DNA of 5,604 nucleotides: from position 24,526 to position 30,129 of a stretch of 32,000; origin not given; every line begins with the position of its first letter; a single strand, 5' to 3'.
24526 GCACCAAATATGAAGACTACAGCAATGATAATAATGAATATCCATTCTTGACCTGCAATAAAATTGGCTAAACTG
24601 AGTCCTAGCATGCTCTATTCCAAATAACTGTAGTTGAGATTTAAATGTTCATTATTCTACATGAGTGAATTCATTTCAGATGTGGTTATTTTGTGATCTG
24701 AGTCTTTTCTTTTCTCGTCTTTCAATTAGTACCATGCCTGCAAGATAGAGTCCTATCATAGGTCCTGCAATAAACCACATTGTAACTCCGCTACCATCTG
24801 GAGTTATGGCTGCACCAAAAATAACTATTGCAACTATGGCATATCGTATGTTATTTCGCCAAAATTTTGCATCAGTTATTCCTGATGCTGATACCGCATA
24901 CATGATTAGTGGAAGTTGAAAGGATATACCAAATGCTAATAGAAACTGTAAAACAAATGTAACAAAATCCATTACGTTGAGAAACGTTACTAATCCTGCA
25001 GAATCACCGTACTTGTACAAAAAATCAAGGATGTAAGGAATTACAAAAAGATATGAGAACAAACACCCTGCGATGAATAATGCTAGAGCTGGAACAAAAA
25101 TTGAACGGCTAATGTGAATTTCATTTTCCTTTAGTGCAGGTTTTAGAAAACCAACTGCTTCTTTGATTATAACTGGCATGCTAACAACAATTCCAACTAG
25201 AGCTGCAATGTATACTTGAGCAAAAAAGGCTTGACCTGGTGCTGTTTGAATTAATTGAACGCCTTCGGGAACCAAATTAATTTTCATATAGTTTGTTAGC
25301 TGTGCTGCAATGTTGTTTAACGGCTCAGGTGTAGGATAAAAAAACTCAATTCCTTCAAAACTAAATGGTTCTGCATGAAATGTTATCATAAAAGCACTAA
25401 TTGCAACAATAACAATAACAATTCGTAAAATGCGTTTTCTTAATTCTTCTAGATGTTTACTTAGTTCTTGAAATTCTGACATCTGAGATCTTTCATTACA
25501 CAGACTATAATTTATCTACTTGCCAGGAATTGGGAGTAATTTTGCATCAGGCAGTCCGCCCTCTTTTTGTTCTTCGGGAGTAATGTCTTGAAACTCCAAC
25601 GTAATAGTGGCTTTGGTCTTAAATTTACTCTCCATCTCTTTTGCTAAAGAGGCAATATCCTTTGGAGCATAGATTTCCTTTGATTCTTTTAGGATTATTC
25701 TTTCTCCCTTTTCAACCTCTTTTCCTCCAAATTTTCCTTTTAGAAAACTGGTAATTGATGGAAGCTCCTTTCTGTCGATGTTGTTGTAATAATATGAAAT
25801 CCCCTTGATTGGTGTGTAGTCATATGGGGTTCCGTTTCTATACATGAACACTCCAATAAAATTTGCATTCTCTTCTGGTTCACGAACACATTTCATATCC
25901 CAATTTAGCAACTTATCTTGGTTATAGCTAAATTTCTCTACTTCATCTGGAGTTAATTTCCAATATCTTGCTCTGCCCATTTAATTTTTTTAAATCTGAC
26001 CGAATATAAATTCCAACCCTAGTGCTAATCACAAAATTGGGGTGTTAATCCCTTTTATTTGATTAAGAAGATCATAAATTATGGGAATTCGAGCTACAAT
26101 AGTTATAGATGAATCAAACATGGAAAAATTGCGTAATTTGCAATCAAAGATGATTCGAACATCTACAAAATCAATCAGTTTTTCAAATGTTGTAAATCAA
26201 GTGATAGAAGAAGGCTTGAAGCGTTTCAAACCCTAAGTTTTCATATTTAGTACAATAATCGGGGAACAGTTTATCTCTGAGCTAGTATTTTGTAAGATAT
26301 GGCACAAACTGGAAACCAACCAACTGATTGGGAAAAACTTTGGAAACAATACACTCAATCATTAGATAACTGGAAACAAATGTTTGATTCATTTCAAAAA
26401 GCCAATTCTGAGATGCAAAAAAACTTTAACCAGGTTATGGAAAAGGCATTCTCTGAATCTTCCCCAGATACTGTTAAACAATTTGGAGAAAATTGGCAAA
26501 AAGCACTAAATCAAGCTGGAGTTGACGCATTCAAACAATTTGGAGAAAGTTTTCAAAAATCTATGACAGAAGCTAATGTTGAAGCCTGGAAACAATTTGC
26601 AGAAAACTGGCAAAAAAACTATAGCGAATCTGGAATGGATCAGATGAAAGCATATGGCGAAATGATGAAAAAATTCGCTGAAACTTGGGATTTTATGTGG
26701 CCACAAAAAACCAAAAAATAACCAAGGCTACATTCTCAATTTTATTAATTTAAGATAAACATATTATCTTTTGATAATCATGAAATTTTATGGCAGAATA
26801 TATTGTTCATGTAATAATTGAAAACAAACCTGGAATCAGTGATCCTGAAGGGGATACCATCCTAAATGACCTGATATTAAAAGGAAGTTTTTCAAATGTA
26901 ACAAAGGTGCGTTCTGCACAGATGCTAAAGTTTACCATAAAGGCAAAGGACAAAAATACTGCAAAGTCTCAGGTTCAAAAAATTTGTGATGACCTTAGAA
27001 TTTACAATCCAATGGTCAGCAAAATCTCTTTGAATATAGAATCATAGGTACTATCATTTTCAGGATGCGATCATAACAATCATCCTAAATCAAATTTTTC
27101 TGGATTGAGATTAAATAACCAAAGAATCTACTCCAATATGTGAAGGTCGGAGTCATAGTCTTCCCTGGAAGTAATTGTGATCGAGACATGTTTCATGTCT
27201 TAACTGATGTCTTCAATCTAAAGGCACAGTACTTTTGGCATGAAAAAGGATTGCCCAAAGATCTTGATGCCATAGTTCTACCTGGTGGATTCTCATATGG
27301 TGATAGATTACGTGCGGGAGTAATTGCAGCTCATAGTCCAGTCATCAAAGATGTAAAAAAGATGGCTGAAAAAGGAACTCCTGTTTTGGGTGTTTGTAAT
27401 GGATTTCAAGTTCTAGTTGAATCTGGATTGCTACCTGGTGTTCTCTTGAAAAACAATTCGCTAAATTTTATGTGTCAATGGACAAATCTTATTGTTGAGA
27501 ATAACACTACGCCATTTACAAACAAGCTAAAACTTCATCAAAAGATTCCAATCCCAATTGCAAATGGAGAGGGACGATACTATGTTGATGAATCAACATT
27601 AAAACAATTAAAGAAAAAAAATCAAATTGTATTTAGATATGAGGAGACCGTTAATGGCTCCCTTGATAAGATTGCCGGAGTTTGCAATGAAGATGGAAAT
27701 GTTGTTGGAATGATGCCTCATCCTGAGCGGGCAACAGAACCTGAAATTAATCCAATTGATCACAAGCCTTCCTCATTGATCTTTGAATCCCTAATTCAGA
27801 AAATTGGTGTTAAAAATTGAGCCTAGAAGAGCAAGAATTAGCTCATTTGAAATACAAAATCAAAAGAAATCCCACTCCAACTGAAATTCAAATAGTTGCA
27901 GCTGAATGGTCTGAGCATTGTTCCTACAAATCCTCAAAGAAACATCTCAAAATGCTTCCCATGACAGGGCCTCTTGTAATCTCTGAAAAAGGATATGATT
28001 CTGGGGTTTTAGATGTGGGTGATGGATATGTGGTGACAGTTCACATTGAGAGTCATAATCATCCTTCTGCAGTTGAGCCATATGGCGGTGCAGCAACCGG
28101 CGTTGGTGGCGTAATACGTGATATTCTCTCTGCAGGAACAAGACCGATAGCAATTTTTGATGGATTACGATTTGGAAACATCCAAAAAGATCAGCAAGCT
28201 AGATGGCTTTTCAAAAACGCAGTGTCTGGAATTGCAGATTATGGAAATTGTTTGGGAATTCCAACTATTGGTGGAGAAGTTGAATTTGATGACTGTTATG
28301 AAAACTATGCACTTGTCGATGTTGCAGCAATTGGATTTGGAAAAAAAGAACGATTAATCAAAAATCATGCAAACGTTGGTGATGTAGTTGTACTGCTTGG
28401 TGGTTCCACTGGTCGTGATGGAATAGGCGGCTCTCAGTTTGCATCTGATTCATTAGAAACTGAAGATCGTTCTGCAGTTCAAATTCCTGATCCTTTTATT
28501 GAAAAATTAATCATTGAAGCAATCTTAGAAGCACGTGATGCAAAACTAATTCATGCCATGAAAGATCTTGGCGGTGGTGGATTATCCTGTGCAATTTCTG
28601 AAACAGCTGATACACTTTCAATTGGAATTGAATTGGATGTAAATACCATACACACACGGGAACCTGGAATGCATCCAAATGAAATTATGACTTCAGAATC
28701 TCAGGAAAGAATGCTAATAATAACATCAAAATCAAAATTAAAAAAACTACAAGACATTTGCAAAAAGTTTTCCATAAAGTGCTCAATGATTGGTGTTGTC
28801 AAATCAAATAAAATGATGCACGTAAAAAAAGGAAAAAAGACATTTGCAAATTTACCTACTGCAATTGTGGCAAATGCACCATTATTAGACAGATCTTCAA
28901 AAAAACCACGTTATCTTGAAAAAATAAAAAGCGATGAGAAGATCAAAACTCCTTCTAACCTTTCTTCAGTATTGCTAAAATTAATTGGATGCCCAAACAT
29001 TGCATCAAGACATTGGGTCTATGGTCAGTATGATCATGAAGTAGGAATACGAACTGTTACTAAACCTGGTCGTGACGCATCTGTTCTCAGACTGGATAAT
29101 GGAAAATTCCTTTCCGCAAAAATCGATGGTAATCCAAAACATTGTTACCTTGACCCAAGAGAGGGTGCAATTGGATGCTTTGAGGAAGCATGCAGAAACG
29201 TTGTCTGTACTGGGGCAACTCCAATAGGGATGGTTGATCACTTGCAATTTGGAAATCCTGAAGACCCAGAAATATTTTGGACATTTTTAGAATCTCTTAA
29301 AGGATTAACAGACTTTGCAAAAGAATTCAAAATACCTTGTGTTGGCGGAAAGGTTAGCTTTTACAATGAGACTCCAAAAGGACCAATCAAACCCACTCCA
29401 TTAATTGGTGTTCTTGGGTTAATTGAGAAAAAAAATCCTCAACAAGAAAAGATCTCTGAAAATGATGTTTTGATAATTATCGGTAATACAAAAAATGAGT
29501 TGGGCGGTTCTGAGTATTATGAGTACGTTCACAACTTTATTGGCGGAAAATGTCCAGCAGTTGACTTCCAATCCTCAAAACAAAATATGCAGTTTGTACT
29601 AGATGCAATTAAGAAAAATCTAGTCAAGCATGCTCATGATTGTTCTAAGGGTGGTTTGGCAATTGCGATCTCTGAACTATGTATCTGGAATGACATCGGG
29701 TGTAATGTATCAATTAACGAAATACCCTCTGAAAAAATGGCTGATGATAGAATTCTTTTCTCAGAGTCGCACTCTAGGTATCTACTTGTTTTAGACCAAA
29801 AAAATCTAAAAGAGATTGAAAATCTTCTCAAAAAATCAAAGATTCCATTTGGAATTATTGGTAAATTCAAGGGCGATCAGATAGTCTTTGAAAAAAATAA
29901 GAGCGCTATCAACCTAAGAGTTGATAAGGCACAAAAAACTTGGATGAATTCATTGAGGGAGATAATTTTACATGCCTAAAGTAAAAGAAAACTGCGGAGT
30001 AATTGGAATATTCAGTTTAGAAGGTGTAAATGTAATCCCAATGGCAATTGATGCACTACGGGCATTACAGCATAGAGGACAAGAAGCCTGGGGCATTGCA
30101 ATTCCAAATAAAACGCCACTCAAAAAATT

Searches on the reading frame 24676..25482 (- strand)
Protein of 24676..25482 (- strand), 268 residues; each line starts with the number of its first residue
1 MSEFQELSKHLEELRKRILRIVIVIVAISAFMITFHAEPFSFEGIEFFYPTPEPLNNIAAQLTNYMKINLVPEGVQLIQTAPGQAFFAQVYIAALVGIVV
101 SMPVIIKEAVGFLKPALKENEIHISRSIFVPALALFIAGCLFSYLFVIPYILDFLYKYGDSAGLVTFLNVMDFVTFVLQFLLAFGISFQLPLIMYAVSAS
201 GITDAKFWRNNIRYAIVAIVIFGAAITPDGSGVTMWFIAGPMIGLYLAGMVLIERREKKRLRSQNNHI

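Call 21: search_protein_families(library=pfam, proteins=[window:24676-25482:-], max_evalue=0.001)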
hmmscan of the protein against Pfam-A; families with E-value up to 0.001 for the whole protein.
window:24676-25482:- (268 aa): 1 family
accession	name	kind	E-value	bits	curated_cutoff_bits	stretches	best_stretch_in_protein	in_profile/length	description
PF00902.23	TatC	-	4.7e-52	177.2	25.1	1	9-241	1-208/208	Sec-independent protein translocase protein (TatC)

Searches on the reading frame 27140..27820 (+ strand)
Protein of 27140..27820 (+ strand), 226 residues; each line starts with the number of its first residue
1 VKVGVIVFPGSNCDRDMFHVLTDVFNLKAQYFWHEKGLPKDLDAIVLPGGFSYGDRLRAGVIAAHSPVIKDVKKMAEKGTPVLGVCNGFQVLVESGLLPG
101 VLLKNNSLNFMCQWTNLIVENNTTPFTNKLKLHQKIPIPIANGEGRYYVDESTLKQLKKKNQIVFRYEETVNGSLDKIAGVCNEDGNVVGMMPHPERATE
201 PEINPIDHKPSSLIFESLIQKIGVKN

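Call 21: search_protein_families(library=pfam, proteins=[window:27140-27820:+], max_evalue=0.001)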
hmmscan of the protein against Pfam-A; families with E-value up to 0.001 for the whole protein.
window:27140-27820:+ (226 aa): 4 families
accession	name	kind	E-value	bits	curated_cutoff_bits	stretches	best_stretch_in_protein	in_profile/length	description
PF13507.12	GATase_5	-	3.8e-41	141.3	27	1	2-207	3-239/260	CobB/CobQ-like glutamine amidotransferase domain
PF07685.20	GATase_3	-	7.7e-09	35.9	27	1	28-94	26-90/196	CobB/CobQ-like glutamine amidotransferase domain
PF01965.30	DJ-1_PfpI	-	2.2e-08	34.5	26.6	1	39-100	59-115/165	DJ-1/PfpI family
PF00117.34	GATase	-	5.4e-07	29.9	22.8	1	38-199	39-175/190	Glutamine amidotransferase class-I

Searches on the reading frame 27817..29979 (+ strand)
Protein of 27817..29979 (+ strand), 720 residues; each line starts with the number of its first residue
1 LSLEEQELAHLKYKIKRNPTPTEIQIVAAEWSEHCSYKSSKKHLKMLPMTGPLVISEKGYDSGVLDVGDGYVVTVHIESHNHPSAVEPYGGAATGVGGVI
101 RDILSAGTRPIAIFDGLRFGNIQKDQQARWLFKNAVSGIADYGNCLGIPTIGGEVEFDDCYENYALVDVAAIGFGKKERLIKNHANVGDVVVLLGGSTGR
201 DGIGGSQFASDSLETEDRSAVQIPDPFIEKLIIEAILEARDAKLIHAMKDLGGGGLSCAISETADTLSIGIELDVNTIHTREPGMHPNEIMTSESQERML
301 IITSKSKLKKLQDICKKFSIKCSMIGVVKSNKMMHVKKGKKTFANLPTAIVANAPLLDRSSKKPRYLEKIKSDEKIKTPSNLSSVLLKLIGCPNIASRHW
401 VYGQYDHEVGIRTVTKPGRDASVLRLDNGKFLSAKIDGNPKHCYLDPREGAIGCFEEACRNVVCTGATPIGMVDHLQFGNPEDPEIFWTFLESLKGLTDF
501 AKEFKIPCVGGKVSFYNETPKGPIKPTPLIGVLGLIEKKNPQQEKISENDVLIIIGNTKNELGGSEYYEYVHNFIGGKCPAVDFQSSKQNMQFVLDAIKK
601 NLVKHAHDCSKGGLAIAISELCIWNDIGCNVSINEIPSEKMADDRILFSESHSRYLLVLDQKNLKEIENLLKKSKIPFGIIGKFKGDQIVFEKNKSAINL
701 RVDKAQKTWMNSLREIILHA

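Call 21: search_protein_families(library=pfam, proteins=[window:27817-29979:+], max_evalue=0.001)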
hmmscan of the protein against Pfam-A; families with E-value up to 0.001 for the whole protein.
window:27817-29979:+ (720 aa): 3 families
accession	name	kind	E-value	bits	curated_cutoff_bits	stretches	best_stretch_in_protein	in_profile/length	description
PF02769.27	AIRS_C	-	9.7e-52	175.7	23.1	2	187-332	2-149/156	AIR synthase related protein, C-terminal domain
PF00586.29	AIRS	-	2.5e-46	157.2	24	2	60-173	2-110/112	AIR synthase related protein, N-terminal domain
PF18072.6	FGAR-AT_linker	-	6.4e-10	39.8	26.6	1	1-38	10-50/50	Formylglycinamide ribonucleotide amidotransferase linker domain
